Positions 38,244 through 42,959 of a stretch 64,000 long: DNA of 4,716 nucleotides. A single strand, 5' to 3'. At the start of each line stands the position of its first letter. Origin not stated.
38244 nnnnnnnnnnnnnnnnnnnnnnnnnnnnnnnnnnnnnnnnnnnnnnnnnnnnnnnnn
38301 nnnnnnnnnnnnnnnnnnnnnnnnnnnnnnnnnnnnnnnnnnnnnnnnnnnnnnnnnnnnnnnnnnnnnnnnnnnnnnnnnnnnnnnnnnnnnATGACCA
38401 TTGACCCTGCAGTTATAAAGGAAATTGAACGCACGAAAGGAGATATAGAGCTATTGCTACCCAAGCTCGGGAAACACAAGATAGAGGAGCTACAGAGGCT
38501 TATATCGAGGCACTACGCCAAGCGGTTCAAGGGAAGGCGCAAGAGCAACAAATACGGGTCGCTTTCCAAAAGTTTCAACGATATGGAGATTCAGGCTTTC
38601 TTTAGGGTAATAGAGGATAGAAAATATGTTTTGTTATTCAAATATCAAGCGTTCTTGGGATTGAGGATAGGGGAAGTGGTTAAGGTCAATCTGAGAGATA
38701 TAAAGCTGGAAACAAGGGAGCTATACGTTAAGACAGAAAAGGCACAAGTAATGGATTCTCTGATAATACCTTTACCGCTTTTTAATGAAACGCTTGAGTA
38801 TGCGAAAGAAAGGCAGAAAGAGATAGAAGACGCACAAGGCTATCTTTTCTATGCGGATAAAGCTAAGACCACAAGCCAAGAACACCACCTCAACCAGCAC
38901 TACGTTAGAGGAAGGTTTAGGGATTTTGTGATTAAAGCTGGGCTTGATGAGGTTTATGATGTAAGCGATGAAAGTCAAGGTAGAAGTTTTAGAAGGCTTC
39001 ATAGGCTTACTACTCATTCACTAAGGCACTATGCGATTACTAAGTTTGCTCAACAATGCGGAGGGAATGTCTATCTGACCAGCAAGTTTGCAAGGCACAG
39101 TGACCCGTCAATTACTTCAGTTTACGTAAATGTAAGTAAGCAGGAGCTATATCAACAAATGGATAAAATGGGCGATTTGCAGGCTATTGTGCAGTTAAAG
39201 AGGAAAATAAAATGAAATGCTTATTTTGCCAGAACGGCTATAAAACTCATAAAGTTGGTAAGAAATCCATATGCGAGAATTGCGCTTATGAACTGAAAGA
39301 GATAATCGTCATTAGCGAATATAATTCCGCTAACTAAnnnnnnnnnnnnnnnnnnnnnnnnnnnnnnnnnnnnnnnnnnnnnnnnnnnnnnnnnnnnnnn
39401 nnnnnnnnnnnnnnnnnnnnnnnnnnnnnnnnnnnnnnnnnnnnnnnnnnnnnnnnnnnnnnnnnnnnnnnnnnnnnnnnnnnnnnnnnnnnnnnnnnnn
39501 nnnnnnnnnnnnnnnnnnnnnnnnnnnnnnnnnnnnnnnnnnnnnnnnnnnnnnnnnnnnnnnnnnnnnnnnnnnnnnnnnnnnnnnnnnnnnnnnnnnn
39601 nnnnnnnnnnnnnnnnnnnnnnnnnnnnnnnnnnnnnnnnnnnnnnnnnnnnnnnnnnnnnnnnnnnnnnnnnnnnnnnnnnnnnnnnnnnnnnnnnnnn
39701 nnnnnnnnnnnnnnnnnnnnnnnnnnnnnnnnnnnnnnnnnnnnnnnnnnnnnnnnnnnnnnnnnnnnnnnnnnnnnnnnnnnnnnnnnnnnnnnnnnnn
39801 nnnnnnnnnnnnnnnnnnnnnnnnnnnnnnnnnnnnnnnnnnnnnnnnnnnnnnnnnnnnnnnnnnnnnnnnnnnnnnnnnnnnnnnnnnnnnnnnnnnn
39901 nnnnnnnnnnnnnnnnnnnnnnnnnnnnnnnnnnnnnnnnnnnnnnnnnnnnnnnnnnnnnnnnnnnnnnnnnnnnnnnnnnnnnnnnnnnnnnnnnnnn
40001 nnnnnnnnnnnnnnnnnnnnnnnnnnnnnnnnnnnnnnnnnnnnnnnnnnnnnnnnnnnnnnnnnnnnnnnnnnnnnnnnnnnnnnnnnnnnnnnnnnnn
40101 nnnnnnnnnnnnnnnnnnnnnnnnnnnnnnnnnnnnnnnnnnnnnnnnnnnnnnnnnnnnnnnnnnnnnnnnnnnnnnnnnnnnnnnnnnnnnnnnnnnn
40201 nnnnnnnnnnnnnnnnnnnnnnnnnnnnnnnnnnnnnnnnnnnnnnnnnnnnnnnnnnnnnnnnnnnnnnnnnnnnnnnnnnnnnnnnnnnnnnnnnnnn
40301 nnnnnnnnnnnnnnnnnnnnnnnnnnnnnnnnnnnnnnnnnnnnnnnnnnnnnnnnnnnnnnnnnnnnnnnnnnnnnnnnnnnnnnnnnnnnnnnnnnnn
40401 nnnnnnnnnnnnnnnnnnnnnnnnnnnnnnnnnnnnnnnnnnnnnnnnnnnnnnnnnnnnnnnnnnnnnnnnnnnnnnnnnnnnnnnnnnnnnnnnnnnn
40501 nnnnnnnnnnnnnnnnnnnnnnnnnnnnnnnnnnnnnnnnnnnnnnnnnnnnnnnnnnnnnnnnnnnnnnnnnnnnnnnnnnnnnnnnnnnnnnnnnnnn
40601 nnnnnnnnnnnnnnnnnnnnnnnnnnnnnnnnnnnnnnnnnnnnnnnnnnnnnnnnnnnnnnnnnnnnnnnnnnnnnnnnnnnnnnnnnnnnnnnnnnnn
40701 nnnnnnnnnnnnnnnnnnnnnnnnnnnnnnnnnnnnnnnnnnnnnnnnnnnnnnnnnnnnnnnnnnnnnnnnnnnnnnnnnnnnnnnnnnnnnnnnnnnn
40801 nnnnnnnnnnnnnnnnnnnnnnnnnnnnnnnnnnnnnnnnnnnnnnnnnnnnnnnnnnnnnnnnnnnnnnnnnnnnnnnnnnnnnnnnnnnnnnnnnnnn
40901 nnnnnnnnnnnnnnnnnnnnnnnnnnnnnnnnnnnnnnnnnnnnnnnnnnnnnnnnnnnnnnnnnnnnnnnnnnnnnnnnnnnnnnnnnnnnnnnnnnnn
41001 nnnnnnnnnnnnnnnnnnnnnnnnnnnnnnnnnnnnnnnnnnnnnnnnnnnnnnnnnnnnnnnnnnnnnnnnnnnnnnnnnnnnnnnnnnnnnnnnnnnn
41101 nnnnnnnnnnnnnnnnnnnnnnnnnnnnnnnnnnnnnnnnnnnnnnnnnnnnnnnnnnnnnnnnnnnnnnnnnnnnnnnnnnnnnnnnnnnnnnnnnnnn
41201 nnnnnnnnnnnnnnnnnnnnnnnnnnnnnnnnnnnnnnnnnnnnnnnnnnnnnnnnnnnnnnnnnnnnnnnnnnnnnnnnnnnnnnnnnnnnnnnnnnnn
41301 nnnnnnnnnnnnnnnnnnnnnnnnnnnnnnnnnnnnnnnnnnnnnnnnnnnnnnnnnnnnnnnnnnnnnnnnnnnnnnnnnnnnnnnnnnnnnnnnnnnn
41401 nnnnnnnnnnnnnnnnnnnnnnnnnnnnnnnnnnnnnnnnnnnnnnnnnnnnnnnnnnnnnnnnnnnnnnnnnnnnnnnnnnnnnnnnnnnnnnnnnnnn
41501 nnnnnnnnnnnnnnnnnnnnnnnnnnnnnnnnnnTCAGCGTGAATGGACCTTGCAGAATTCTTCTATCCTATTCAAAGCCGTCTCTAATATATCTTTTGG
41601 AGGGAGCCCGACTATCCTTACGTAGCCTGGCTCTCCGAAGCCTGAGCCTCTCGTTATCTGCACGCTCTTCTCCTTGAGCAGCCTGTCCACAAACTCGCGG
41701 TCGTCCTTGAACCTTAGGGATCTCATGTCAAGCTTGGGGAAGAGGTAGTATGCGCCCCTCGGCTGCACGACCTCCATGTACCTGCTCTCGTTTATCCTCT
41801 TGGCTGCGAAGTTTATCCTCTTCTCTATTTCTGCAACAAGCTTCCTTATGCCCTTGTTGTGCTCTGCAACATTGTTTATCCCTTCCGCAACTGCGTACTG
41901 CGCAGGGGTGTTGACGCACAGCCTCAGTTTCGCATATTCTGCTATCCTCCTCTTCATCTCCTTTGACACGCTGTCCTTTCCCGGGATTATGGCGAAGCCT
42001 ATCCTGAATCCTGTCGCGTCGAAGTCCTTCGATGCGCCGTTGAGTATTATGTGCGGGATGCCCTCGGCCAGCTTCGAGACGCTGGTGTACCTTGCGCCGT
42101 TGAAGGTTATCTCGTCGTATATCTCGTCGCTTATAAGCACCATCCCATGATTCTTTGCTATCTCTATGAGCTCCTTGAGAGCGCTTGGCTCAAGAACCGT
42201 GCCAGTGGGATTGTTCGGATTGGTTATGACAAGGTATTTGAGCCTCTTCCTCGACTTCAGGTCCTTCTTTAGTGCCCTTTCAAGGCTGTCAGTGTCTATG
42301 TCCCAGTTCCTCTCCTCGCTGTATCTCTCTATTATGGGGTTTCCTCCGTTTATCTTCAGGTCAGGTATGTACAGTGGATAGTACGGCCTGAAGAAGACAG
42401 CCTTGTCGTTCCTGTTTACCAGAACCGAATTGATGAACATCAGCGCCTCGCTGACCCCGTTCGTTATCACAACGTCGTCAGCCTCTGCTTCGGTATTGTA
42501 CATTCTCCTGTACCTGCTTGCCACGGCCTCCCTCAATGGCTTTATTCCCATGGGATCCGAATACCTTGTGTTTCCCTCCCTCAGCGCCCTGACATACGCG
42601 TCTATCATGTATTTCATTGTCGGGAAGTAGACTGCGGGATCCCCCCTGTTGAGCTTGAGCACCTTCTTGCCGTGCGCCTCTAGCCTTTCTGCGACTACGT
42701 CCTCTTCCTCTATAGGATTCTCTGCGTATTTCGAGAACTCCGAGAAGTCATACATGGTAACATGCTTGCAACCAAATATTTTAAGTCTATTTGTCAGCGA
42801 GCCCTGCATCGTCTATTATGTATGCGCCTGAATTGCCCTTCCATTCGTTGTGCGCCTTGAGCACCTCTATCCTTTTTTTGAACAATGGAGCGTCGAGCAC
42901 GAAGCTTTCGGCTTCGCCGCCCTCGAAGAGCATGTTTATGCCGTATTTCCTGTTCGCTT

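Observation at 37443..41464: Composite AT-rich island integrated at tRNA-Val, delimited by three copies of a 13-bp repeat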

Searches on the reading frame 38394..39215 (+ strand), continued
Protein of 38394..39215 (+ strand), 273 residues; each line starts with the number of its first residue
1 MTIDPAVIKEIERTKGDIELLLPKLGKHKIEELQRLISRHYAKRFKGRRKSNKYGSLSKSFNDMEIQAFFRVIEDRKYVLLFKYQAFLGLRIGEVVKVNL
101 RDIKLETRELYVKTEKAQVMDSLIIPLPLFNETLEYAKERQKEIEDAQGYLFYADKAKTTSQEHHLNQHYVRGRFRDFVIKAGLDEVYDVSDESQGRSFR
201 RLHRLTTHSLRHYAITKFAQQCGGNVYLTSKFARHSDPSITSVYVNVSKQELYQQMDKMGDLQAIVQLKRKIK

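Call 96: find_encoding_contigs(protein=P0009, flank=8000, max_places=4)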
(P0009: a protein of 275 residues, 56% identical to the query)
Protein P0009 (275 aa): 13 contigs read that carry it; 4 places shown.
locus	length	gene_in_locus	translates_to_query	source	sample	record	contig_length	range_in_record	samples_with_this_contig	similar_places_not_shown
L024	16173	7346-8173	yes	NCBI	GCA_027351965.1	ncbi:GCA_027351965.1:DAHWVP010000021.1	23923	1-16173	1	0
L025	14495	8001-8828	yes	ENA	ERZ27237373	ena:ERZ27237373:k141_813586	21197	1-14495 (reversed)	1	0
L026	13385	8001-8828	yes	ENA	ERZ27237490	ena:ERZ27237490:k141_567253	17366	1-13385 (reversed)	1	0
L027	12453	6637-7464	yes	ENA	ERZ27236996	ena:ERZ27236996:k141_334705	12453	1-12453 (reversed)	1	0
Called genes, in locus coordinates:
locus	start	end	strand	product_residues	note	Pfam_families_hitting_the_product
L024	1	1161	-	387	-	?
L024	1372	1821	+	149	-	-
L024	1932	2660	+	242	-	-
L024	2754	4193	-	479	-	PF00890:FAD_binding_2 (faint), PF01266:DAO (weak), PF01494:FAD_binding_3 (faint), PF12831:FAD_oxidored, PF01266:DAO (weak), PF22578:GGR_cat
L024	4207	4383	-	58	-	PF01192:RNA_pol_Rpb6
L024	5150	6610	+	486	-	PF13662:Toprim_4 (weak)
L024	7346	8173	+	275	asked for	PF00589:Phage_integrase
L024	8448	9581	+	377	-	PF01555:N6_N4_Mtase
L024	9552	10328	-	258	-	PF06300:Tsp45I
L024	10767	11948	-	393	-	-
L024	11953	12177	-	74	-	-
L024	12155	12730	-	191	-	-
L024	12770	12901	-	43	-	-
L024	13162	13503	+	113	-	-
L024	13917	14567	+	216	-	PF13489:Methyltransf_23, PF03848:TehB, PF13847:Methyltransf_31, PF08241:Methyltransf_11, PF08242:Methyltransf_12, PF13649:Methyltransf_25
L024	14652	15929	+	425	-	PF01979:Amidohydro_1, PF07969:Amidohydro_3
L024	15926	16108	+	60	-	-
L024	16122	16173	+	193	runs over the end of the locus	PF00300:His_Phos_1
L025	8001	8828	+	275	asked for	PF00589:Phage_integrase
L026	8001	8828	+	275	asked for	PF00589:Phage_integrase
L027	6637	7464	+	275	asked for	PF00589:Phage_integrase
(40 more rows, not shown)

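Call 100: search_protein_families(library=pfam, proteins=[L024:13162-13503:+, L023:2186-2812:+, L015:1074-1634:+, L024:10767-11948:-, L024:12155-12730:-, L024:11953-12177:-], max_evalue=0.01)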
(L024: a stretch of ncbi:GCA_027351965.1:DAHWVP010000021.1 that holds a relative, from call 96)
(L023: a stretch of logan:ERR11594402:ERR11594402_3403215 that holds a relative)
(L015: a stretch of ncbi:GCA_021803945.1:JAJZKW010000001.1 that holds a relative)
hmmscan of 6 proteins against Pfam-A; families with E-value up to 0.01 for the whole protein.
L024:13162-13503:+ (113 aa): 0 families

L023:2186-2812:+ (208 aa): 0 families

L015:1074-1634:+ (186 aa): 0 families

L024:10767-11948:- (393 aa): 0 families

L024:12155-12730:- (191 aa): 0 families

L024:11953-12177:- (74 aa): 0 families

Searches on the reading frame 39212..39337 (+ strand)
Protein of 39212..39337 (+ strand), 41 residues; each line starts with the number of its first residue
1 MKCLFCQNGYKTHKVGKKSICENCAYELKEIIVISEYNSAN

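Call 8: search_protein_families(library=pfam, proteins=[window:39212-39334:+], max_evalue=0.01)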
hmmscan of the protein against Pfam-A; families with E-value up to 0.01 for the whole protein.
seq(41 aa): 1 family
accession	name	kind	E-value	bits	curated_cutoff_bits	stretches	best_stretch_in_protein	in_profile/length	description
PF18912.6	DZR_2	-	0.0099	16.1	27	0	2-31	9-34/56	Double zinc ribbon domain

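Call 9: search_protein_families(library=padloc, proteins=[window:39212-39334:+], max_evalue=0.1)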
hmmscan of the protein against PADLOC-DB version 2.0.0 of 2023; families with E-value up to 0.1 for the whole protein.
seq(41 aa): 0 families

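Call 10: search_protein_families(library=ncbifam, proteins=[window:39212-39334:+], max_evalue=0.1)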
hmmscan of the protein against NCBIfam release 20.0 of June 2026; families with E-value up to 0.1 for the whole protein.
seq(41 aa): 0 families

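Call 53: search_protein_families(library=pfam, proteins=[window:39212-39337:+], max_evalue=5)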
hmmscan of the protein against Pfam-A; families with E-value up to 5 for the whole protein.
window:39212-39337:+ (41 aa): 2 families
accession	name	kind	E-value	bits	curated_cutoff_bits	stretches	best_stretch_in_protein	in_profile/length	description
PF18912.6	DZR_2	-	0.0099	16.1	27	1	2-31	9-34/56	Double zinc ribbon domain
PF16046.10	FAM76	-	0.024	14.5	28.5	1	2-30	34-62/298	FAM76 protein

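Call 54: search_protein_families(library=phrogs, proteins=[window:39212-39337:+], max_evalue=0.1)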
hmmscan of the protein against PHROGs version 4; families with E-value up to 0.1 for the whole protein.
window:39212-39337:+ (41 aa): 2 families
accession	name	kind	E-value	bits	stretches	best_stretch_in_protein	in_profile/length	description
phrog_4921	-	unknown function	0.00057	20.9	1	2-29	65-92/116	-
phrog_4681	-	moron, auxiliary metabolic gene and host takeover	0.037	14.9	1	2-32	51-83/87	antitoxin from a toxin-antitoxin system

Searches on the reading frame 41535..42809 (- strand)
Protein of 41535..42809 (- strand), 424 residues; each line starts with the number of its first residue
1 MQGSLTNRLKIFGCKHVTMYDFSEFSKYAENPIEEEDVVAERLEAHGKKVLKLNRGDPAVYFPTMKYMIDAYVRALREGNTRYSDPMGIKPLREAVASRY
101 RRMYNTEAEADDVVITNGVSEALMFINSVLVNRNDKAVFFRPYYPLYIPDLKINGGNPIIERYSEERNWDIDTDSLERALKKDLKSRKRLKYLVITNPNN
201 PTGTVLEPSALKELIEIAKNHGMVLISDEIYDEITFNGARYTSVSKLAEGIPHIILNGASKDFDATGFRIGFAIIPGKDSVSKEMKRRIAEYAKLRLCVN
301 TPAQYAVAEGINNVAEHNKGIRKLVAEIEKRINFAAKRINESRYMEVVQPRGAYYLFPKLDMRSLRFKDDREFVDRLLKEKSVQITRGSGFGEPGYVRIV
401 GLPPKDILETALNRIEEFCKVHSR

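Call 8: search_protein_families(library=pfam, proteins=[window:41538-42809:-], max_evalue=0.01)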
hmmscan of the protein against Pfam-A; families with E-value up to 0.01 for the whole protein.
window:41538-42809:- (424 aa): 2 families
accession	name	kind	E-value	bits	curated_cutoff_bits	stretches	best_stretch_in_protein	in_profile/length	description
PF00155.27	Aminotran_1_2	-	1.8e-61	208.8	19.7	1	49-409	2-355/361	Aminotransferase class I and II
PF01212.27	Beta_elim_lyase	-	0.00012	22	27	1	169-228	107-168/288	Beta-eliminating lyase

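Call 11: find_related_loci(query=window:41538-42809:-, collection=genome_contigs, flank=10000)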
Query window:41538-42809:- (424 aa) in genome_contigs; peptide patterns used: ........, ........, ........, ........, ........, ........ (x = any residue, [..] = any of these).
64 stretches matched a pattern; 4 encode a relative of the query (tblastn E <= 1e-3); 4 distinct loci.
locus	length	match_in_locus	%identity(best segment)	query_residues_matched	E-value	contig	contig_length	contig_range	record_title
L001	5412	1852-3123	100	1-424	0e+0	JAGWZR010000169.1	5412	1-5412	MAG: Planctomycetota bacterium isolate REEB58 contig-150_20295, whole genome shotgun sequence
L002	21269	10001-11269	85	2-424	0e+0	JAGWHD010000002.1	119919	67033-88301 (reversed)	MAG: Candidatus Micrarchaeota archaeon isolate REEA68 REEA68_2_length_119919_cov_8.179979, whole genome shotgun sequence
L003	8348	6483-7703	57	17-424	3e-154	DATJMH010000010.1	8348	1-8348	MAG TPA_asm: Candidatus Saccharimonadales bacterium isolate SMAG_U14830 k141_1998767, whole genome shotgun sequence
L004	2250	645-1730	27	40-420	2e-42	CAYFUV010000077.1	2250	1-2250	MAG TPA_asm: uncultured Candidatus Bathyarchaeia archaeon isolate ERP108616_co1_152 genome assembly, contig: k119_617543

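Call 19: find_related_loci(query=window:41538-42809:-, collection=metagenome_contigs, flank=10000)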
Query window:41538-42809:- (424 aa) in metagenome_contigs; peptide patterns used: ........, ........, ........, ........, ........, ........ (x = any residue, [..] = any of these).
92 stretches matched a pattern; 8 encode a relative of the query (tblastn E <= 1e-3); 8 distinct loci.
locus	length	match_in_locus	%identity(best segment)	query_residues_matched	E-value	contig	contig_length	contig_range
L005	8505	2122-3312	48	22-423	9e-132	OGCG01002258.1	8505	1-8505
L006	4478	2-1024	58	83-424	6e-131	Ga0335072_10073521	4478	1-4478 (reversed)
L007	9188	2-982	48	92-423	9e-112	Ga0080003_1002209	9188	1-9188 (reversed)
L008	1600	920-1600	45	11-243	3e-64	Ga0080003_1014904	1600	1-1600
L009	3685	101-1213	27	56-422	2e-37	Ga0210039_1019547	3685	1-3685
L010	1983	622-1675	27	40-420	3e-28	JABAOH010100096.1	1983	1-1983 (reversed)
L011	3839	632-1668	26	40-420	4e-34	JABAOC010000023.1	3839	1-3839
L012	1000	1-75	72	399-423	2e-6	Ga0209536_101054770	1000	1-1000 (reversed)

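Call 45: list_cluster_members(proteins=[P0121, P0001, window:41535-42809:-, window:39330-40175:-, window:40192-41049:-])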
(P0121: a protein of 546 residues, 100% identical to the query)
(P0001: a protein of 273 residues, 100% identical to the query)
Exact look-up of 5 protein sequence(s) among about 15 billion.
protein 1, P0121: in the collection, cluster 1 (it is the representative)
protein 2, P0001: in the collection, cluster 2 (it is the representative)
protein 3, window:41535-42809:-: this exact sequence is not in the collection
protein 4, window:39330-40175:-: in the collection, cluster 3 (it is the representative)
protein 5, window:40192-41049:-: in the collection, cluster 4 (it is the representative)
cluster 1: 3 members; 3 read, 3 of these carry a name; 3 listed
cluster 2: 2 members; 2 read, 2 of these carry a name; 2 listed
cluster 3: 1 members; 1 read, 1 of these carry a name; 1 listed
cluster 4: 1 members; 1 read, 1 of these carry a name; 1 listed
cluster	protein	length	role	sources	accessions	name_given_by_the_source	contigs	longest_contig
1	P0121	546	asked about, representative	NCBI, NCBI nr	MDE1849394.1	MAG: AarF/ABC1/UbiB kinase family protein [Candidatus Micrarchaeota archaeon] | AarF/ABC1/UbiB kinase family protein [Candidatus Micrarchaeota archaeon]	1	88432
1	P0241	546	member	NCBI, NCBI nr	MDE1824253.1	MAG: AarF/ABC1/UbiB kinase family protein [Candidatus Micrarchaeota archaeon] | AarF/ABC1/UbiB kinase family protein [Candidatus Micrarchaeota archaeon]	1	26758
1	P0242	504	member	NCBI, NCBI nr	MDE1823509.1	MAG: AarF/ABC1/UbiB kinase family protein, partial [Candidatus Micrarchaeota archaeon] | AarF/ABC1/UbiB kinase family protein [Candidatus Micrarchaeota archaeon]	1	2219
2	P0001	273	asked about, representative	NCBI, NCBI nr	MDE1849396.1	MAG: site-specific integrase [Candidatus Micrarchaeota archaeon] | site-specific integrase [Candidatus Micrarchaeota archaeon]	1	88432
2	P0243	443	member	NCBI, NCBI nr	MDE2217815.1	MAG: site-specific integrase, partial [Planctomycetota bacterium] | site-specific integrase [Planctomycetota bacterium]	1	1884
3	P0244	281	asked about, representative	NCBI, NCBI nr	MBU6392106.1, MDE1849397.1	MAG: hypothetical protein KGI00_01565 [Candidatus Micrarchaeota archaeon] | hypothetical protein [Planctomycetota bacterium]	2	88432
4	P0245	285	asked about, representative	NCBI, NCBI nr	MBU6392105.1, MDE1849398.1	MAG: hypothetical protein KGI00_01570 [Candidatus Micrarchaeota archaeon] | hypothetical protein [Planctomycetota bacterium]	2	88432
